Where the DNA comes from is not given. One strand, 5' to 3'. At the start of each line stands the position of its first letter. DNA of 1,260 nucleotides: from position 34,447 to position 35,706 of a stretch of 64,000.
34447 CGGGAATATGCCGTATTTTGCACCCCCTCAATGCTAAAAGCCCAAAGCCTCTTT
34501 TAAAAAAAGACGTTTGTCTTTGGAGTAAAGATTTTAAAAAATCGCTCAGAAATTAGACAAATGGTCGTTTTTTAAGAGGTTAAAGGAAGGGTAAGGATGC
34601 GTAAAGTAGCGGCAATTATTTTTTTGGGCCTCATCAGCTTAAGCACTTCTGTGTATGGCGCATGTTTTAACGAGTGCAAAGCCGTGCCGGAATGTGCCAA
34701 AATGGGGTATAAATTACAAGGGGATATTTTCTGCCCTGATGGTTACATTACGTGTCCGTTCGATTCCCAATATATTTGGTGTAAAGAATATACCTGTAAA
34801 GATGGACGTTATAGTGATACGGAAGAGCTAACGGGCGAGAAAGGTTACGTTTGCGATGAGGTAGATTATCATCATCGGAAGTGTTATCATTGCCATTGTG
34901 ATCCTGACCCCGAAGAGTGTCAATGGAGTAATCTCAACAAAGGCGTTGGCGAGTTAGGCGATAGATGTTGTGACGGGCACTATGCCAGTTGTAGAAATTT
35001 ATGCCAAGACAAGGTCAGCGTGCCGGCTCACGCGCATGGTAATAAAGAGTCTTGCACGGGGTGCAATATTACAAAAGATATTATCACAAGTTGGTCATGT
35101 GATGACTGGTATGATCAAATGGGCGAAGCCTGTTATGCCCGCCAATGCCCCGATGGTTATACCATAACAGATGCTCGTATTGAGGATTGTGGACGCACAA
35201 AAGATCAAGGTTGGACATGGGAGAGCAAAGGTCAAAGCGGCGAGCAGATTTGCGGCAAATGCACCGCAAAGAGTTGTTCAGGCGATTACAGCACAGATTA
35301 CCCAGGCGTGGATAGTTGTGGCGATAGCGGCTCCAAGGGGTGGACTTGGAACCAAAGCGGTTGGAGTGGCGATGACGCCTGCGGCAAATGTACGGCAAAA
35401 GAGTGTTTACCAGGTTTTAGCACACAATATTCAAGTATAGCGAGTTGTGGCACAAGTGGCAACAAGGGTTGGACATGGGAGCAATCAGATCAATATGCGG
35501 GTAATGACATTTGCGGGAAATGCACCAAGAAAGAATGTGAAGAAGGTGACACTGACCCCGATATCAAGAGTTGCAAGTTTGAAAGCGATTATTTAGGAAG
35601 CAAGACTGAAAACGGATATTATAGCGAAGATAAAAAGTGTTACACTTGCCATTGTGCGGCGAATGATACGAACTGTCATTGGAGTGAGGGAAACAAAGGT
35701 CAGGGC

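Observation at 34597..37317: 906-aa secreted protein built from two kinds of Cys-rich repeats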

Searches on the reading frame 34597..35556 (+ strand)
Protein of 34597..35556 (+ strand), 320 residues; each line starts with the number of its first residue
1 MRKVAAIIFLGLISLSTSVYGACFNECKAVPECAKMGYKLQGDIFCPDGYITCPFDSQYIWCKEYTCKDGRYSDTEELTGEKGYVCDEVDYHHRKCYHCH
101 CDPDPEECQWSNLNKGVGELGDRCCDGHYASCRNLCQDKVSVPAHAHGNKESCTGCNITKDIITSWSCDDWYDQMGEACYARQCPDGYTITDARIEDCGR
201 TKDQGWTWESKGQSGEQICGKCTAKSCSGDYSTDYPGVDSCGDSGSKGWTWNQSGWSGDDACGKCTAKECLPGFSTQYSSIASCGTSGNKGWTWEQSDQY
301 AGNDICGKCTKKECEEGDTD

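Call 25: find_related_loci(query=A1, collection=genome_contigs, flank=8000)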
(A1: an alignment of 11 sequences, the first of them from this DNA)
Query A1 (320 aa) in genome_contigs; peptide patterns used: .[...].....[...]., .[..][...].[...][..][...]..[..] (x = any residue, [..] = any of these).
41 stretches matched a pattern; 23 encode a relative of the query (tblastn E <= 1e-3); 23 distinct loci.
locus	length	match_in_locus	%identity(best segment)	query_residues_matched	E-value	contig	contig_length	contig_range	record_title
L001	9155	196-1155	46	1-317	1e-94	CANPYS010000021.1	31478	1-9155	MAG: uncultured Alphaproteobacteria bacterium isolate Lapin-001__bin79 genome assembly, contig: Lapin-001__NODE_1737_len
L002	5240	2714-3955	34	1-319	1e-51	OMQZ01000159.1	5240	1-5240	uncultured Rhodospirillaceae bacterium isolate RUG803 genome assembly, contig: k87_37037375, whole genome shotgun sequen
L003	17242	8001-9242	35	1-317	5e-51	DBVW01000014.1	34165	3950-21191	MAG TPA_asm: Alphaproteobacteria bacterium UBA1254 UBA1254_contig_157046, whole genome shotgun sequence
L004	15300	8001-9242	33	1-317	5e-50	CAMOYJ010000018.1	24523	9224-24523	MAG: uncultured Alphaproteobacteria bacterium isolate SRR873604_bin.135_metaWRAP_v1.3_MAG genome assembly, contig: NODE_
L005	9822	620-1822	40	23-265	1e-48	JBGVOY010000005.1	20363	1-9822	MAG: Alphaproteobacteria bacterium isolate fecal_MAG_20 fecal_MAG_20_contig_0005, whole genome shotgun sequence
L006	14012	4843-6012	34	22-317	1e-46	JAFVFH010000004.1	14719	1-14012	MAG: Alphaproteobacteria bacterium isolate RGIG5118 Roe_deer_Rumen.Co__c46757, whole genome shotgun sequence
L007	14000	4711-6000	30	2-316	2e-41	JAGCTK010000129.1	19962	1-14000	MAG: Alphaproteobacteria bacterium isolate RGIG10106 Yak_Rumen-4__c1109175, whole genome shotgun sequence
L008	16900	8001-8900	35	2-318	5e-39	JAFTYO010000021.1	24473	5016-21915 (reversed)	MAG: Alphaproteobacteria bacterium isolate RGIG4267 Roe_deer_Colon.Co__c959335, whole genome shotgun sequence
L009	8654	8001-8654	35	1-208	5e-33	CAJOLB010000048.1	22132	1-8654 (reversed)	uncultured Alphaproteobacteria bacterium isolate Reindeer_2_mag_112 genome assembly, contig: scaffold_6248, whole genome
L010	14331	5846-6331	38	2-169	2e-27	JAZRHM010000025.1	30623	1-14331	MAG: Alphaproteobacteria bacterium isolate T1900045481_YK20190175.MAGScoT_cleanbin_000003 SGB_7321_k141_488927, whole ge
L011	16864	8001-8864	37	16-317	3e-43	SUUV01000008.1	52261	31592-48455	MAG: Alphaproteobacteria bacterium isolate SIG55 NODE_14925_length_52261_cov_2.672786, whole genome shotgun sequence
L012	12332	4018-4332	44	1-103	9e-24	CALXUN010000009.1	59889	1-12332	MAG: uncultured Alphaproteobacteria bacterium isolate BRZ_FB__bin86 genome assembly, contig: BRZ_FB__NODE_686_length_598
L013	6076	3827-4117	47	1-99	1e-20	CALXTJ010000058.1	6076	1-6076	MAG: uncultured Alphaproteobacteria bacterium isolate BRZ_KS__bin114 genome assembly, contig: BRZ_KS__NODE_24416_length_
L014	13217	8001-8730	46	4-100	2e-20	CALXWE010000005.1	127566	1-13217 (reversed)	MAG: uncultured Alphaproteobacteria bacterium isolate BRZ_SP__bin53 genome assembly, contig: BRZ_SP__NODE_118_length_127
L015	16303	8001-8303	43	1-103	4e-20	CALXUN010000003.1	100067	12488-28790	MAG: uncultured Alphaproteobacteria bacterium isolate BRZ_FB__bin86 genome assembly, contig: BRZ_FB__NODE_251_length_100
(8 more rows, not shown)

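Call 28: find_homologous_proteins(query=A1, max_evalue=0.001)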
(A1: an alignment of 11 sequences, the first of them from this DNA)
Query A1 (11 sequences) (320 aa, profile of the alignment): 34 proteins with E <= 0.001 among 1441 candidates.
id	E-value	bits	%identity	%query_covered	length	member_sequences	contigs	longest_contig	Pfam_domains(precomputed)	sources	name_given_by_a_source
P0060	2.7e-91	325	49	80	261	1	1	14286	-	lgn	-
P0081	4.6e-72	261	38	74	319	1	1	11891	-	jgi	-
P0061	5.6e-62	228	59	56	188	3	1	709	-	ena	-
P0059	2.2e-54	203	70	51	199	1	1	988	-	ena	-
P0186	5.0e-33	133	49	26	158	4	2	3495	-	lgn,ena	-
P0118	5.7e-33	133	55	24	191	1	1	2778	-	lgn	-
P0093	2.8e-32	131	48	30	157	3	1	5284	-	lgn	-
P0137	4.8e-30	123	36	43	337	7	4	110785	-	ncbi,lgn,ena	-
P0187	5.8e-30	123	54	24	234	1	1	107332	-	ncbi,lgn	-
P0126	7.1e-30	123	48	25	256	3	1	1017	-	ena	-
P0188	1.9e-26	112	47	44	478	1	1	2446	-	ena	-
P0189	7.7e-26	110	42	43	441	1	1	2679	-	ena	-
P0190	3.9e-21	94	36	40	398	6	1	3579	-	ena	-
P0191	4.2e-20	91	40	43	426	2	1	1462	-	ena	-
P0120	3.5e-19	88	42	46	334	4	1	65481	-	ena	-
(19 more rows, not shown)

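Call 37: predict_structure(alignment_id=A2)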
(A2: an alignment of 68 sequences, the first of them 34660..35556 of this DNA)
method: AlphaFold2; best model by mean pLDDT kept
length: 299 residues; sequences in the alignment: 68
mean_pLDDT: 95.0   pTM: 0.65
mean pLDDT of the five models: 95.0, 94.2, 94.2, 94.1, 93.8
residues with pLDDT >= 90: 277; 70-90: 14; 50-70: 8; < 50: 0
segments of 3 or more residues with pLDDT < 50: none
pLDDT, mean of each block of 10 residues (from residue 1): 75 95 93 96 94 88 96 95 97 98 97 98 98 98 98 98 98 97 98 98 98 97 97 98 98 97 92 96 97 73
secondary structure, 60 per line:
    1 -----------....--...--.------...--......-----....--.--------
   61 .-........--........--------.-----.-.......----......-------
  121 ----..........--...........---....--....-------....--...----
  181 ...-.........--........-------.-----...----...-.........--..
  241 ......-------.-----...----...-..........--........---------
elements in order: H12-15 E18-20 E30-32 E35-40 H46-49 E63-70 E73-80 E97-103 E108-113 E125-134 E137-147 E151-154 E157-160 E185-193 E196-203 E228-236 E239-246 E271-280 E283-290

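Call 39: fold_search(model_id=the predicted structure, library=pdb)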
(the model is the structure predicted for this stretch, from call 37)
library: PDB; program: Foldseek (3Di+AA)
matches with E <= 10: 49; with E <= 0.001: 0
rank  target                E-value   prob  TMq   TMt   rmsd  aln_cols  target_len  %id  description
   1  3fl7                  5.6e-01  0.04  0.13  0.09  21.3       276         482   10  Crystal structure of the human ephrin A2 ectodomain (released 2009-01-27)
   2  8e1z_B                9.3e-01  0.06  0.11  0.18  33.8       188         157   13  Crystal structure of Plasmodium falciparum ookinete surface antigen Pfs28 (released 2022-11-30)
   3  8a7e_C                9.8e-01  0.03  0.12  0.04  24.1       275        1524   12  PAPP-A dimer in complex with its inhibitor STC2 (released 2022-11-02)
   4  1z1y_A                1.0e+00  0.02  0.08  0.12  29.6       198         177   14  Crystal structure of Methylated Pvs25, an ookinete protein from Plasmodium vivax (released 2005-12-06)
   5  4bk4_A                2.9e+00  0.02  0.11  0.07  16.3       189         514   11  crystal structure of the human EphA4 ectodomain (released 2013-07-03)
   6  1yo8_A                3.0e+00  0.02  0.12  0.07  12.0       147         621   12  Structure of the C-terminal domain of human thrombospondin-2 (released 2005-09-27)
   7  10ft_B                3.4e+00  0.03  0.09  0.11  16.4       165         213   13  Cryo-EM structure of receptor tyrosine kinase ROS1 in complex with NELL2 (released 2026-02-25)
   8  4bkf_A                3.4e+00  0.02  0.11  0.07  16.1       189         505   11  crystal structure of the human EphA4 ectodomain in complex with human ephrinB3 (released 2013-07-03)
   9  9hqv_Bb               4.2e+00  0.03  0.10  0.05  15.3        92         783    5  Cryo-EM structure of the small subunit of the mitochondrial ribosome from Toxoplasma gondii (released 2025-06-11)
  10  3hb9_A                4.7e+00  0.02  0.09  0.03  19.2       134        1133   12  Crystal Structure of S. aureus Pyruvate Carboxylase A610T Mutant (released 2009-06-30)
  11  9nsm_A                5.0e+00  0.02  0.07  0.11  22.5       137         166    7  Crystal structure of the bat rotavirus apo P[10] VP8* receptor binding domain at 1.85 angstrom resolution (released 2025-03-26)
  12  6j9e_D                5.0e+00  0.01  0.06  0.03  20.7       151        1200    9  Cryo-EM structure of Xanthomonos oryzae transcription elongation complex with NusA and the bacteriophage protein P7 (released 2019-07-17)
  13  5vx4                  5.6e+00  0.02  0.06  0.11  21.9       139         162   12  VP8* of a G2P[4] Human Rotavirus (released 2018-07-18)
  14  6igl_A                5.9e+00  0.08  0.06  0.04   3.8        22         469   23  Crystal Structure of human ETB receptor in complex with IRL1620 (released 2018-11-21)
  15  2dwr                  5.9e+00  0.02  0.08  0.14  15.6        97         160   12  Crystal structure of the human Wa rotavirus VP8* carbohydrate-recognising domain (released 2007-04-03)
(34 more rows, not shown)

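Call 79: find_encoding_contigs(protein=P0187, flank=10000, max_places=2)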
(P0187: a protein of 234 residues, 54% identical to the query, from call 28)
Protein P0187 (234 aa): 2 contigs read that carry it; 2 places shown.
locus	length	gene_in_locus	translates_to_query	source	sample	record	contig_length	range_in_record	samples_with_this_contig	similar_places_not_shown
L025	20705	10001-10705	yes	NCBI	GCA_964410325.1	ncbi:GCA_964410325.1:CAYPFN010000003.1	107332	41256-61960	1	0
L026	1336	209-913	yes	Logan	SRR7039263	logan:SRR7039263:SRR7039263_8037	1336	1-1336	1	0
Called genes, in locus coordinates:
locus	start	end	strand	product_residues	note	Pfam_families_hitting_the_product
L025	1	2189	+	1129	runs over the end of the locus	-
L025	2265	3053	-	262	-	PF02535:Zip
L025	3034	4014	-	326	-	-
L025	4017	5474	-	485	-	PF02934:GatB_N, PF02637:GatB_Yqey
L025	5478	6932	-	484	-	PF01425:Amidase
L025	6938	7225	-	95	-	PF02686:GatC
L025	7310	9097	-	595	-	PF01343:Peptidase_S49, PF25145:NfeD1b_N (weak), PF01343:Peptidase_S49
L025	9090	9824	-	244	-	PF02146:SIR2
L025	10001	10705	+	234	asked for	-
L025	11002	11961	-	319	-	-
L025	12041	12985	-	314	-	PF01882:DUF58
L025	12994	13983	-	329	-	PF20030:bpMoxR, PF07726:AAA_3, PF07728:AAA_5, PF17863:AAA_lid_2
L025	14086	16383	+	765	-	PF00580:UvrD-helicase, PF01443:Viral_helicase1 (faint), PF13245:AAA_19, PF13604:AAA_30 (faint), PF13361:UvrD_C, PF13538:UvrD_C_2 (faint)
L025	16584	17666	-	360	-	-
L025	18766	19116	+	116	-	PF13412:HTH_24 (weak), PF08279:HTH_11 (weak)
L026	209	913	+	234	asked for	-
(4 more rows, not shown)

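Call 81: find_related_loci(query=A1, collection=viral_contigs, flank=3000)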
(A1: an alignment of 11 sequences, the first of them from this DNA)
Query A1 (320 aa) in viral_contigs; peptide patterns used: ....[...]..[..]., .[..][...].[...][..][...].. (x = any residue, [..] = any of these).
56 stretches matched a pattern, but none encodes a relative of the query by tblastn (E <= 1e-3).
